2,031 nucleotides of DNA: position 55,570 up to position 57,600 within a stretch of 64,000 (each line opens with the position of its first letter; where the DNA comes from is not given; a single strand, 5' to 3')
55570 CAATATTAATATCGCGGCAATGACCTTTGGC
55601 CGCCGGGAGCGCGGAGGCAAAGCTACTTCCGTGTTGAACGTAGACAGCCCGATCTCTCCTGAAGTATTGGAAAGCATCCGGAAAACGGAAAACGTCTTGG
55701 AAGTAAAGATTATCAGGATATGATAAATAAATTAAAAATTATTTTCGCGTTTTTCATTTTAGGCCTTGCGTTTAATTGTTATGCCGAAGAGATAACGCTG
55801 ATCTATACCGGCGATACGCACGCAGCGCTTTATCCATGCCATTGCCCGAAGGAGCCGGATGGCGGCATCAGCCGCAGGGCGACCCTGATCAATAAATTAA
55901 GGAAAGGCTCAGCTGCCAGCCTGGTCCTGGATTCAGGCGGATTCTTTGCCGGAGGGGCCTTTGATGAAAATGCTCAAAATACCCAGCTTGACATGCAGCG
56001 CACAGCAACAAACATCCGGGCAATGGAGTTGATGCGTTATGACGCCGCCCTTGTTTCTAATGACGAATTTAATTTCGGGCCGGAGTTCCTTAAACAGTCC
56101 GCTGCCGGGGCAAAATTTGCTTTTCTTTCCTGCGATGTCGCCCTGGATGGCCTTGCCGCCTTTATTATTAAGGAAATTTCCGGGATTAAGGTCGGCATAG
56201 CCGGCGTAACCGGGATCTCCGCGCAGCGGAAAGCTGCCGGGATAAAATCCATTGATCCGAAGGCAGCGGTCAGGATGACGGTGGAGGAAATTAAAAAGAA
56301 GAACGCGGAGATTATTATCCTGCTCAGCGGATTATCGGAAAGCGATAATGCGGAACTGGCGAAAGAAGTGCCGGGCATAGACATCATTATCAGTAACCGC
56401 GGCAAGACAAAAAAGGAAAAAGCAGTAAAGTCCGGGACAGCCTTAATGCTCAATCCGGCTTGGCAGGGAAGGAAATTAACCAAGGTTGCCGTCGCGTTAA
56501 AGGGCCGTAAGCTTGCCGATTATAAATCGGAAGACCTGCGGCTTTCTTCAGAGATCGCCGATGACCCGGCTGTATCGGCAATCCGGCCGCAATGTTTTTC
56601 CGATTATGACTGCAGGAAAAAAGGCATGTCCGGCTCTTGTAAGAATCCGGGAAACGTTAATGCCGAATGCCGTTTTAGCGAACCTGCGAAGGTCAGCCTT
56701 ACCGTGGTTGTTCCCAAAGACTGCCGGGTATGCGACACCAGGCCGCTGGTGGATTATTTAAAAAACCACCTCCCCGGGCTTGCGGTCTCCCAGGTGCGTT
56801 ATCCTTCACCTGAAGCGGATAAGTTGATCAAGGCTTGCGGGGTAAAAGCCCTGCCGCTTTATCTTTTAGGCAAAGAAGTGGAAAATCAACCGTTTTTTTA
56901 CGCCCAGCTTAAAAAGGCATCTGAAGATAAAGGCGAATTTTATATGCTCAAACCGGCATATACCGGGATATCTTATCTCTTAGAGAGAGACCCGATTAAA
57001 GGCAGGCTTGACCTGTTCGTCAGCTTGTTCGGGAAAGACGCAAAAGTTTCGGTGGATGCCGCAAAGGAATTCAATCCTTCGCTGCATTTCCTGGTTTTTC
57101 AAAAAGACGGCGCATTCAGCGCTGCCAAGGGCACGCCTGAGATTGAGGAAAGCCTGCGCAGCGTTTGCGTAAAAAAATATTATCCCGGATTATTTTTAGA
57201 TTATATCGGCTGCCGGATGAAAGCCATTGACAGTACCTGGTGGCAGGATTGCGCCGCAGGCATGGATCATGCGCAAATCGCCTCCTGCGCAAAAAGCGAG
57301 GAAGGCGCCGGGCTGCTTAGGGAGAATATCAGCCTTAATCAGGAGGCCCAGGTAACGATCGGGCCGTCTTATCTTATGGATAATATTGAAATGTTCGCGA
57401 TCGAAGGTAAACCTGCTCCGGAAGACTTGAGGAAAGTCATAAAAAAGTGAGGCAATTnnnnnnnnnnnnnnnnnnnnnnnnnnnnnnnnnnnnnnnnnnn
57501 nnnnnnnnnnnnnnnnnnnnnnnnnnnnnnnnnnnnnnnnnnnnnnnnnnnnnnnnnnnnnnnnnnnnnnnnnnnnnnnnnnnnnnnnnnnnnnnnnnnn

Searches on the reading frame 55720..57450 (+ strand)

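Call 13: search_protein_families(library=ncbifam, proteins=[window:55720-57450:+], max_evalue=0.00001)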
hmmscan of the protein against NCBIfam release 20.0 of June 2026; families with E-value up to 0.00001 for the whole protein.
window:55720-57450:+ (576 aa): 14 families
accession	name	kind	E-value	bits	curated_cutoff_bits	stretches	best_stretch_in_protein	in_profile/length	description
NF041198.1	UshA_like_PCGU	equivalog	4.2e-41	141.1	275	1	22-267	21-274/519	UshA-like (seleno)protein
TIGR04486.1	thiosulf_SoxB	equivalog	4.2e-18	65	550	1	48-288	115-359/556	thiosulfohydrolase SoxB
NF006937.0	PRK09419.1-4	equivalog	6.4e-16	57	2554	1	24-140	23-146/1411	multifunctional 2',3'-cyclic-nucleotide 2'-phosphodiesterase/3'-nucleotidase/5'-nucleotidase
NF049981.1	UshA_like_Sel_2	equivalog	8.4e-15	54.9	140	1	26-288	2-260/262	UshA-like (seleno)protein family 2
NF006938.0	PRK09420.1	equivalog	1.4e-14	53.5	486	1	24-151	24-159/648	bifunctional 2',3'-cyclic-nucleotide 2'-phosphodiesterase/3'-nucleotidase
NF006934.0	PRK09419.1-1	subfamily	6.6e-14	50.5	1646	1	27-261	55-300/1174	multifunctional 2',3'-cyclic-nucleotide 2'-phosphodiesterase/3'-nucleotidase/5'-nucleotidase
NF007109.1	PRK09558.1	equivalog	1.8e-13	50.1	600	1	23-222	34-236/550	bifunctional UDP-sugar hydrolase/5'-nucleotidase UshA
NF006935.0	PRK09419.1-2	equivalog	1e-12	46.6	2801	1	30-139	52-168/1445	multifunctional 2',3'-cyclic-nucleotide 2'-phosphodiesterase/3'-nucleotidase/5'-nucleotidase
TIGR01390.1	CycNucDiestase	equivalog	2.5e-12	46.1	883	1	48-225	29-234/626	2',3'-cyclic-nucleotide 2'-phosphodiesterase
NF006936.0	PRK09419.1-3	equivalog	1.3e-10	39.6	2542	1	25-143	59-181/1212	multifunctional 2',3'-cyclic-nucleotide 2'-phosphodiesterase/3'-nucleotidase/5'-nucleotidase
TIGR01530.1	nadN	equivalog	2.2e-08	33.1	436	1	48-226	32-213/550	NAD nucleotidase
NF006933.0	PRK09418.1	equivalog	3.7e-07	28.7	1419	1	48-140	66-164/780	bifunctional 2',3'-cyclic-nucleotide 2'-phosphodiesterase/3'-nucleotidase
NF040549.1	Nt5e_LPXTG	exception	4.4e-07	28.6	1050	1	23-164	97-232/731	cell surface ecto-5'-nucleotidase Nt5e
NF008871.0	PRK11907.1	equivalog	2.7e-06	25.8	1266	1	48-152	142-247/814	bifunctional 2',3'-cyclic-nucleotide 2'-phosphodiesterase/3'-nucleotidase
